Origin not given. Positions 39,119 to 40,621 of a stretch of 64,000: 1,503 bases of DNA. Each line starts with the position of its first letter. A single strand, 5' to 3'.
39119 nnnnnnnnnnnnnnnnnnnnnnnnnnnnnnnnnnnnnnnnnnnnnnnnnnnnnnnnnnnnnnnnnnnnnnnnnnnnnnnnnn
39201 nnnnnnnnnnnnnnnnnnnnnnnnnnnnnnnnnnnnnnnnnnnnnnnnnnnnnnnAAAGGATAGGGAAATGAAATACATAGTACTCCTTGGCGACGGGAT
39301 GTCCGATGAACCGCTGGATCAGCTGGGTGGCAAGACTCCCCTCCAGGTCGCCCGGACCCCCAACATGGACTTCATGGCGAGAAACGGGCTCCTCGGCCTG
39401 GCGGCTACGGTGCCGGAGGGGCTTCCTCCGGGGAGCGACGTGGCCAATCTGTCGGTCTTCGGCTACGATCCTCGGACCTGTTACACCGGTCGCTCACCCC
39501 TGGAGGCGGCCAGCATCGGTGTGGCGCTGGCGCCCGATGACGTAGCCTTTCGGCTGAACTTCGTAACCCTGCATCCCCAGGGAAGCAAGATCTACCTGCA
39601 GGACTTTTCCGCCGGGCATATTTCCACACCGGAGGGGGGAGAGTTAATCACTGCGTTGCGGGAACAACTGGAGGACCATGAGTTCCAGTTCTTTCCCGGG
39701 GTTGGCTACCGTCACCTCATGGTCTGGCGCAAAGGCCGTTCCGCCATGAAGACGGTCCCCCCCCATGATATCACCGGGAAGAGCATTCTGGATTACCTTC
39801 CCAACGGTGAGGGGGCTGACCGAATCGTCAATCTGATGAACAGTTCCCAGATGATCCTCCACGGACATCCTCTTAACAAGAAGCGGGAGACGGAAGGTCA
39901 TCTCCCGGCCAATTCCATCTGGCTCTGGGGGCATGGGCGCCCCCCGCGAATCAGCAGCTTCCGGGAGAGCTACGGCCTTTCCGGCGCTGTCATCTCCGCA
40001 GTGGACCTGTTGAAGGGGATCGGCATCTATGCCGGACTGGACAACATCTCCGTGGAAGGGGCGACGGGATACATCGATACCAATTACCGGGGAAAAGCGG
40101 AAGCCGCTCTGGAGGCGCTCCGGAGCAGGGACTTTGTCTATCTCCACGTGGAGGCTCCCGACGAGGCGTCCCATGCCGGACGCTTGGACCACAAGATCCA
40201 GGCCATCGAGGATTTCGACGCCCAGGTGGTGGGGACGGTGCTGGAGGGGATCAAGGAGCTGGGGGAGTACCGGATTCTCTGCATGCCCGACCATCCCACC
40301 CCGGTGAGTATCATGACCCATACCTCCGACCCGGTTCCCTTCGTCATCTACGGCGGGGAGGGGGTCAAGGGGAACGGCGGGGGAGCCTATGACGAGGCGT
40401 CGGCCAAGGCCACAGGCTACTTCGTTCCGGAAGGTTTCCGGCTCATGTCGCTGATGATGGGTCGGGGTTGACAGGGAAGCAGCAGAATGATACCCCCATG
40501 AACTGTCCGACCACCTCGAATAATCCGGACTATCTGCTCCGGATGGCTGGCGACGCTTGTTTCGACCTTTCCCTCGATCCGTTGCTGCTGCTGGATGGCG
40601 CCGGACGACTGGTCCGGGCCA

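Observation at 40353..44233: ~3.7-kb insertion bracketed by a duplicated, diverged 3' end of the PGM-family gene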

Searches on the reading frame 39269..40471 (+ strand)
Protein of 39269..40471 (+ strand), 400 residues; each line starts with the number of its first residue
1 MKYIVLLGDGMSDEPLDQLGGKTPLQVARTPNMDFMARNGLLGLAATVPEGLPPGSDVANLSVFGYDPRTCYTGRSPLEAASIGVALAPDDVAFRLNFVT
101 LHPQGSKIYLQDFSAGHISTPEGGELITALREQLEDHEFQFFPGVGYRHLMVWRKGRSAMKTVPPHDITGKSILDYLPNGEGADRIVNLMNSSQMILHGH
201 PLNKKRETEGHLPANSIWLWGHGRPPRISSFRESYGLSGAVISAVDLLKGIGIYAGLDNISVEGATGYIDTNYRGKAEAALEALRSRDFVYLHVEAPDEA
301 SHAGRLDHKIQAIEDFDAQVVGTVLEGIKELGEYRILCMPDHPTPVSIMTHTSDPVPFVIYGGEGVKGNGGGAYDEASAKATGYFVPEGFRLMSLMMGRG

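Call 7: search_protein_families(library=pfam, proteins=[window:39269-40471:+], max_evalue=0.01)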
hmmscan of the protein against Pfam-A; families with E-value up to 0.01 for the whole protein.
window:39269-40471:+ (400 aa): 2 families
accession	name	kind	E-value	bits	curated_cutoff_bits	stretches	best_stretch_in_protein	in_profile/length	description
PF10143.14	PhosphMutase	-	1.2e-59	201.4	21.5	1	37-203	1-170/170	2,3-bisphosphoglycerate-independent phosphoglycerate mutase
PF01676.23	Metalloenzyme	-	2.2e-44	152.3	24.3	1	1-365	1-225/252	Metalloenzyme superfamily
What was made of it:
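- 39269..40471 (+): Live apgM-family cofactor-independent phosphoglycerate mutase gene (400 aa), a core gene in conserved GlnD-XerD-ApgM synteny. PF10143/PF01676 (call 7).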

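Call 8: find_related_loci(query=window:39269-40471:+, collection=genome_contigs, flank=10000)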
Query window:39269-40471:+ (400 aa) in genome_contigs; peptide patterns used: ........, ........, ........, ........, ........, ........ (x = any residue, [..] = any of these).
324 stretches matched a pattern; 287 encode a relative of the query (tblastn E <= 1e-3); the best 80 are kept; 80 distinct loci.
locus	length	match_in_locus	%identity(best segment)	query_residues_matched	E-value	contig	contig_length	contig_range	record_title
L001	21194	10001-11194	91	1-398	0e+0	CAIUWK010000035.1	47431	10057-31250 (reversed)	MAG: uncultured Geobacter sp. isolate E14_bin-1665 genome assembly, contig: bin-1665:035/113, whole genome shotgun seque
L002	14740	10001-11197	91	1-399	0e+0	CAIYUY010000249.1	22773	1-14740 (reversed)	MAG: uncultured Desulfuromonadales bacterium isolate F14_bin-0369 genome assembly, contig: bin-0369:249/369, whole genom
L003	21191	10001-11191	72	1-397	0e+0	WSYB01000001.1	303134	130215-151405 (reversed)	MAG: Geobacteraceae bacterium isolate X3_MetaBAT.27 scaffold_60, whole genome shotgun sequence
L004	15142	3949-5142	72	1-398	0e+0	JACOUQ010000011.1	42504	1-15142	MAG: Geobacter sp. isolate NC_groundwater_76_Ag_B-0.1um_57_74 GD18-4_B1_scaffold_487803, whole genome shotgun sequence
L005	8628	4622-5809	72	1-397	0e+0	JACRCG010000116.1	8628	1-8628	MAG: Deltaproteobacteria bacterium isolate NC_groundwater_1640_Pr3_B-0.1um_54_8 SR-2_scaffold_141_1460985, whole genome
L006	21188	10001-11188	70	1-397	0e+0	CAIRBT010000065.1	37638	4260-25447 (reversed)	MAG: uncultured Geobacteraceae bacterium isolate E14_bin-2280 genome assembly, contig: bin-2280:065/191, whole genome sh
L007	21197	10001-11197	69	1-399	0e+0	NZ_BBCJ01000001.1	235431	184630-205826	Geotalea toluenoxydans JCM 15764, whole genome shotgun sequence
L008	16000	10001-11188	71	1-397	0e+0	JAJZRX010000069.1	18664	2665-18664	MAG: Deltaproteobacteria bacterium isolate SKS3.bin12 NODE_4590_length_18664_cov_2.570858, whole genome shotgun sequence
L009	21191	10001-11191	71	1-397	0e+0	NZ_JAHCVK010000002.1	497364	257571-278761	Geomobilimonas luticola strain JCM 17780 NODE_2_length_497364_cov_218.462986, whole genome shotgun sequence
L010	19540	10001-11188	70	1-397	0e+0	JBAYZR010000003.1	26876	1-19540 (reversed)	MAG: Pedobacter sp. isolate SO_2017_CLC_61 scaffold_2088_c1_PH3_2017, whole genome shotgun sequence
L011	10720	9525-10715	70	1-397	0e+0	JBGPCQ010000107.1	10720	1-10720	MAG: Geobacteraceae bacterium isolate OBJ_0618_050_45 k141_2456578_length_10720_cov_17.2980, whole genome shotgun sequen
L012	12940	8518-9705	71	1-397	0e+0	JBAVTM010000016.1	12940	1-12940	MAG: Desulfuromonadaceae bacterium isolate MFD03638_ilm_asm_bin4 k127_24960, whole genome shotgun sequence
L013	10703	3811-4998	70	1-397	0e+0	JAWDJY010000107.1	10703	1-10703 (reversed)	MAG: Geobacteraceae bacterium isolate SKOL NODE_129_length_10703_cov_3.789996, whole genome shotgun sequence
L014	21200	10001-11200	69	1-400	0e+0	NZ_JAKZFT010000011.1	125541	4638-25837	Geotalea sp. SG265 Scaffold11, whole genome shotgun sequence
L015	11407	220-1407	70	1-397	0e+0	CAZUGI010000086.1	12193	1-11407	MAG TPA_asm: uncultured Geobacter sp. isolate SRP302447_co1_259 genome assembly, contig: NODE_13922_length_12193_cov_7.0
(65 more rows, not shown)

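Call 15: find_encoding_contigs(protein=window:39269-40471:+, flank=10000, max_places=10)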
Protein window:39269-40471:+ (400 aa): 6 contigs read that carry it; 3 places shown.
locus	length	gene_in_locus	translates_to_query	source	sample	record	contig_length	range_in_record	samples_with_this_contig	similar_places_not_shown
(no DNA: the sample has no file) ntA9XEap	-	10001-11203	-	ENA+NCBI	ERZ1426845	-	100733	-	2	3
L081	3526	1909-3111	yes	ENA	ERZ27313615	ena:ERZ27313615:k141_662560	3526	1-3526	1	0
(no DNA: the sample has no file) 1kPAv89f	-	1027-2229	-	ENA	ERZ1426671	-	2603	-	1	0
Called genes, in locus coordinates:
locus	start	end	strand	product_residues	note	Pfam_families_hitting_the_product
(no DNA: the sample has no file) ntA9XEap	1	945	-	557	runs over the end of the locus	PF00561:Abhydrolase_1, PF12146:Hydrolase_4, PF12697:Abhydrolase_6, PF01209:Ubie_methyltran, PF13489:Methyltransf_23, PF13847:Methyltransf_31, PF08241:Methyltransf_11, PF08242:Methyltransf_12, +2 more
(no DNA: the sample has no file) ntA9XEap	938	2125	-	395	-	PF00155:Aminotran_1_2, PF01053:Cys_Met_Meta_PP (weak)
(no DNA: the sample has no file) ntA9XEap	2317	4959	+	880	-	PF01624:MutS_I, PF05188:MutS_II, PF05192:MutS_III, PF05190:MutS_IV, PF00488:MutS_V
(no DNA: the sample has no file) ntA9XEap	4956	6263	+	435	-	PF11741:AMIN (weak), PF01520:Amidase_3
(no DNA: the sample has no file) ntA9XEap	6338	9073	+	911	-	PF01909:NTP_transf_2 (faint), PF03710:GlnE (weak), PF08335:GlnD_UR_UTase, PF01842:ACT (faint), PF27444:GlnD_3rd, PF01966:HD (faint), PF13291:ACT_4 (faint), PF24931:ACT_ACR9_3rd (weak)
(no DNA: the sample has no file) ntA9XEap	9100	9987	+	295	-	PF02899:Phage_int_SAM_1, PF00589:Phage_integrase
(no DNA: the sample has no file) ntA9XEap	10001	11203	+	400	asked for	PF01676:Metalloenzyme, PF10143:PhosphMutase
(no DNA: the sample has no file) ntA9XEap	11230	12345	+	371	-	PF00989:PAS (faint), PF08448:PAS_4 (faint), PF13426:PAS_9 (faint), PF08447:PAS_3, PF00486:Trans_reg_C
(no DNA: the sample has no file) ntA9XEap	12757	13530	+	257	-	-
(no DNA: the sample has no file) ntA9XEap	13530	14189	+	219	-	-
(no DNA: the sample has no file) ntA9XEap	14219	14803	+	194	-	-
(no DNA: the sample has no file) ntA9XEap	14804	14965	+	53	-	-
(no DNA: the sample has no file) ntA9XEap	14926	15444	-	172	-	PF08808:RES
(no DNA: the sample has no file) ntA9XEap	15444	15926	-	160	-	PF20432:Xre-like-HTH, PF09722:Xre_MbcA_ParS_C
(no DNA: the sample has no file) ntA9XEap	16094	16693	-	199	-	PF16537:T2SSB (weak)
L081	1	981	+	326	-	?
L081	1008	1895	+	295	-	PF02899:Phage_int_SAM_1, PF00589:Phage_integrase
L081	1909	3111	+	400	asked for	PF01676:Metalloenzyme, PF10143:PhosphMutase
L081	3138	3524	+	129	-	?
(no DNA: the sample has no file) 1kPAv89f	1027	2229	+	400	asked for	PF01676:Metalloenzyme, PF10143:PhosphMutase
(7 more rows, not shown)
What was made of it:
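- The window comes from a metagenome-assembled contig (call 15). The same gene order, from apgM to RES-Xre and including the 53-codon remnant ORF, is recorded on a 100.7-kb contig seen in two samples, with three further similar places (call 15).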

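Call 34: list_cluster_members(proteins=[window:39269-40471:+, L001:10001-11218:+, L002:10001-11209:+, P0136, P0137])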
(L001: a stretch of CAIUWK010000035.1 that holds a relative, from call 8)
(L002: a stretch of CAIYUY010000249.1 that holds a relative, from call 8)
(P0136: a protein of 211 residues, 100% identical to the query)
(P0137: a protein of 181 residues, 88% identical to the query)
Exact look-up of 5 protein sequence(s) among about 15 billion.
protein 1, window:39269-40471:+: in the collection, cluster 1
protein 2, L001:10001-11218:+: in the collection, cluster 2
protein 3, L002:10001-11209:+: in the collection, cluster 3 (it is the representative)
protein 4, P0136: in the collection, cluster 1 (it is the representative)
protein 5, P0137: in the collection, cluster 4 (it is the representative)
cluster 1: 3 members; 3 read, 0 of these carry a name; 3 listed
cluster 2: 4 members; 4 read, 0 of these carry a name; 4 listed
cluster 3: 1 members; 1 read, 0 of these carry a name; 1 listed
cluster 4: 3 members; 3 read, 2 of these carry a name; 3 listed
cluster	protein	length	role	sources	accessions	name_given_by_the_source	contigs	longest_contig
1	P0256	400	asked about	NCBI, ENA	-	-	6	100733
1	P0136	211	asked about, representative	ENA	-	-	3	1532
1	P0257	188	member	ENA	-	-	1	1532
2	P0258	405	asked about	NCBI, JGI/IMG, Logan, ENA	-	-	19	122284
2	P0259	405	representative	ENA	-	-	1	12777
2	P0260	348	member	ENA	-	-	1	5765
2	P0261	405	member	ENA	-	-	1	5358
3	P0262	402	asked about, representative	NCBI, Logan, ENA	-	-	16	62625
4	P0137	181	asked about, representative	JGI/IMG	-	2,3-bisphosphoglycerate-independent phosphoglycerate mutase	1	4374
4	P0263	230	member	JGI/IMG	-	2,3-bisphosphoglycerate-independent phosphoglycerate mutase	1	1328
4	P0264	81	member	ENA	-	-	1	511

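Call 46: find_encoding_contigs(protein=P0259, flank=6000, max_places=4)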
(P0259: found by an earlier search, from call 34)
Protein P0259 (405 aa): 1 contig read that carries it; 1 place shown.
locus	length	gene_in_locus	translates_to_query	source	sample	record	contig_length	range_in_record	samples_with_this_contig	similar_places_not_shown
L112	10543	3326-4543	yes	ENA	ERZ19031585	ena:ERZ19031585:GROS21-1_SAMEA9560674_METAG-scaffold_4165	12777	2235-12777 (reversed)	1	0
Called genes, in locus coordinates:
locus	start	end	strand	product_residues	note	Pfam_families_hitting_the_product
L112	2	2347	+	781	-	?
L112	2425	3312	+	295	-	PF02899:Phage_int_SAM_1, PF00589:Phage_integrase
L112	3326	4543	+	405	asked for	PF01676:Metalloenzyme, PF10143:PhosphMutase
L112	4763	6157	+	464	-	PF13424:TPR_12 (faint), PF13428:TPR_14 (faint), PF12895:ANAPC3 (faint), PF13429:TPR_15 (faint), PF14559:TPR_19 (faint), PF00515:TPR_1 (faint), PF23914:TPR_CcmH_CycH (weak), PF25064:ARM_TT21_5th (weak), +6 more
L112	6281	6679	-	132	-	PF04186:FxsA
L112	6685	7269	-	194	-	PF16537:T2SSB (weak)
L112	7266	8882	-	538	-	PF13191:AAA_16, PF20703:nSTAND1 (weak), PF13401:AAA_22, PF01471:PG_binding_1 (weak)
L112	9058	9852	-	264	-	PF05221:AdoHcyase, PF00670:AdoHcyase_NAD, PF02826:2-Hacid_dh_C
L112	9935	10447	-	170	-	-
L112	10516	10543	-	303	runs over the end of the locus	PF01022:HTH_5, PF12840:HTH_20, PF13489:Methyltransf_23, PF01209:Ubie_methyltran, PF13847:Methyltransf_31, PF08241:Methyltransf_11, PF08242:Methyltransf_12, PF13649:Methyltransf_25, +1 more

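Call 49: search_protein_families(library=ncbifam, proteins=[window:39269-40471:+], max_evalue=0.001)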
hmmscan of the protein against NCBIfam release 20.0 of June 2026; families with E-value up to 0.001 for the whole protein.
window:39269-40471:+ (400 aa): 7 families
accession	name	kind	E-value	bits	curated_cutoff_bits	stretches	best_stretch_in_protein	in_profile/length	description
NF003242.0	PRK04200.1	equivalog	3.4e-181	602.4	426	1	1-397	1-393/395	cofactor-independent phosphoglycerate mutase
TIGR02535.1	hyp_Hser_kinase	hypoth_equivalog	2.7e-167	556.6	446.3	1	1-397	1-396/397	proposed homoserine kinase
TIGR00306.2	apgM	subfamily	1.4e-161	538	320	1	2-397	1-403/403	2,3-bisphosphoglycerate-independent phosphoglycerate mutase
NF003104.0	PRK04024.1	equivalog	5.7e-94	315.2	489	1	1-397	3-401/412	2,3-bisphosphoglycerate-independent phosphoglycerate mutase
NF038358.1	phophono_PhpG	equivalog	5.9e-59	199.9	545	2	178-396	199-415/417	CMP-5'-phosphonoformate--3-phosphoglycerate phosphonoformyl transferase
NF003160.0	PRK04135.1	equivalog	2e-52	178.2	468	1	2-398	17-393/403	2,3-bisphosphoglycerate-independent phosphoglycerate mutase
TIGR01307.1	pgm_bpd_ind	equivalog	0.00094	17.8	330.65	0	280-369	376-473/504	2,3-bisphosphoglycerate-independent phosphoglycerate mutase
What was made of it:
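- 39269..40471 (+): NF003242 602 bits and TIGR00306 538 bits, matching residues 1-397 (call 49).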
